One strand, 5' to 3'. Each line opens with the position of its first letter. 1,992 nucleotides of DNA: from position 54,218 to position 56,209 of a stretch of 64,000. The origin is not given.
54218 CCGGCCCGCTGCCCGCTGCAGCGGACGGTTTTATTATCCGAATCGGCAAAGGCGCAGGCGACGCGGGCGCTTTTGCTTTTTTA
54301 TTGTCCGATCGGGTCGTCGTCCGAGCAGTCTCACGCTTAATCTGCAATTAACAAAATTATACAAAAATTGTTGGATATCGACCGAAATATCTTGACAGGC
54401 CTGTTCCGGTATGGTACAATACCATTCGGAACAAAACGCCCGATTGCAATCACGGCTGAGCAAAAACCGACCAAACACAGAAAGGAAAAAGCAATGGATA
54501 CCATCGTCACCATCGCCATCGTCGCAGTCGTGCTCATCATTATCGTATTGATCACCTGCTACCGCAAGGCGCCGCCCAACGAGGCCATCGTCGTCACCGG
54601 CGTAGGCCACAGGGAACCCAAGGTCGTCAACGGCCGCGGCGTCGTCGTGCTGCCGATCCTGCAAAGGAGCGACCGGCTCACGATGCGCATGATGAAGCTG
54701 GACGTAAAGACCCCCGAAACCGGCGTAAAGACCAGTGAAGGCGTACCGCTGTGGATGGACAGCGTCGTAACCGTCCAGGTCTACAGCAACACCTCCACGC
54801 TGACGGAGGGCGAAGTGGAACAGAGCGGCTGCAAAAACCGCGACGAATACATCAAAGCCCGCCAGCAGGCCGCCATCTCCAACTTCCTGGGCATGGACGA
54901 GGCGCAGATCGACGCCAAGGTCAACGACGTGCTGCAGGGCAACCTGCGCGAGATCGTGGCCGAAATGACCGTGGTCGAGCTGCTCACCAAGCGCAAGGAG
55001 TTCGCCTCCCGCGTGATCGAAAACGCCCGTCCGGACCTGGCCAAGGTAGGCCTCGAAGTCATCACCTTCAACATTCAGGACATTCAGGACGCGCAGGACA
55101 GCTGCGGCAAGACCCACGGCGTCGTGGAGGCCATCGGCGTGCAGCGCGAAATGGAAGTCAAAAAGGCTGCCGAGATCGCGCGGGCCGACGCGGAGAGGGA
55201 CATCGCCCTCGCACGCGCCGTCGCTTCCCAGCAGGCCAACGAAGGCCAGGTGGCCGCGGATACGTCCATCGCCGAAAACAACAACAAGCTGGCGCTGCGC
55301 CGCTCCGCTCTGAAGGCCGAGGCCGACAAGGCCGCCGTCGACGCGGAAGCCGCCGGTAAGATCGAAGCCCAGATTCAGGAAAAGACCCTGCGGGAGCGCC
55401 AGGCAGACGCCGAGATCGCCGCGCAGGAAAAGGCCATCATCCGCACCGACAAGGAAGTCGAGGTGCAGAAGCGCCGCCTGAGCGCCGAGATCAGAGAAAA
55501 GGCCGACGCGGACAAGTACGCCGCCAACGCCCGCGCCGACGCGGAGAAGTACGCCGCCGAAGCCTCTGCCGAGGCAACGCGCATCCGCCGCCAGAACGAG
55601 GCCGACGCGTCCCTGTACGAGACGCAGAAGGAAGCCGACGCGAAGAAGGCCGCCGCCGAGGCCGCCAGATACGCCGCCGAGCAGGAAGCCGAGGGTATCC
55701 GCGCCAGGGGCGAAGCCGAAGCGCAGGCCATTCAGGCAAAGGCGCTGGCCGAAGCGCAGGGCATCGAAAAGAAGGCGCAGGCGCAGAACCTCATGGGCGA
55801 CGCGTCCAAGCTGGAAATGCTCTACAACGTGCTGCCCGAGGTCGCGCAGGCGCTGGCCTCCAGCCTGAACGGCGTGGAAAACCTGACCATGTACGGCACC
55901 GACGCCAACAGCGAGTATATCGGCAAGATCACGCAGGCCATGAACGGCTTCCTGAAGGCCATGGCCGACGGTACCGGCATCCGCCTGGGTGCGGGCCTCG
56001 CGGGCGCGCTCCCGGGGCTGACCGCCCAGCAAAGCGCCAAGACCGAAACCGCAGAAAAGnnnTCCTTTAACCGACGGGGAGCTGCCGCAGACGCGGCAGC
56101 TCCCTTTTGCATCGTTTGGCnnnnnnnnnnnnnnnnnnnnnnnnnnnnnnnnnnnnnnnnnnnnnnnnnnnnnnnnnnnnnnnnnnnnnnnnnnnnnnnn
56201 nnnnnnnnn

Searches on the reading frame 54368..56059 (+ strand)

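Call 97: search_protein_families(library=pfam, proteins=[window:54368-56059:+], max_evalue=0.0001)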
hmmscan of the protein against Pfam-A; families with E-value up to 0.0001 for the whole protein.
window:54368-56059:+ (564 aa): 2 families
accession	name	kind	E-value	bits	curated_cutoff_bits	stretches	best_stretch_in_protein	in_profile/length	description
PF01145.31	Band_7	-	9.4e-19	68.6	23.6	1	67-276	2-175/176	SPFH domain / Band 7 family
PF15975.10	Flot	-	2.4e-05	24.9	27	1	450-512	11-77/124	Flotillin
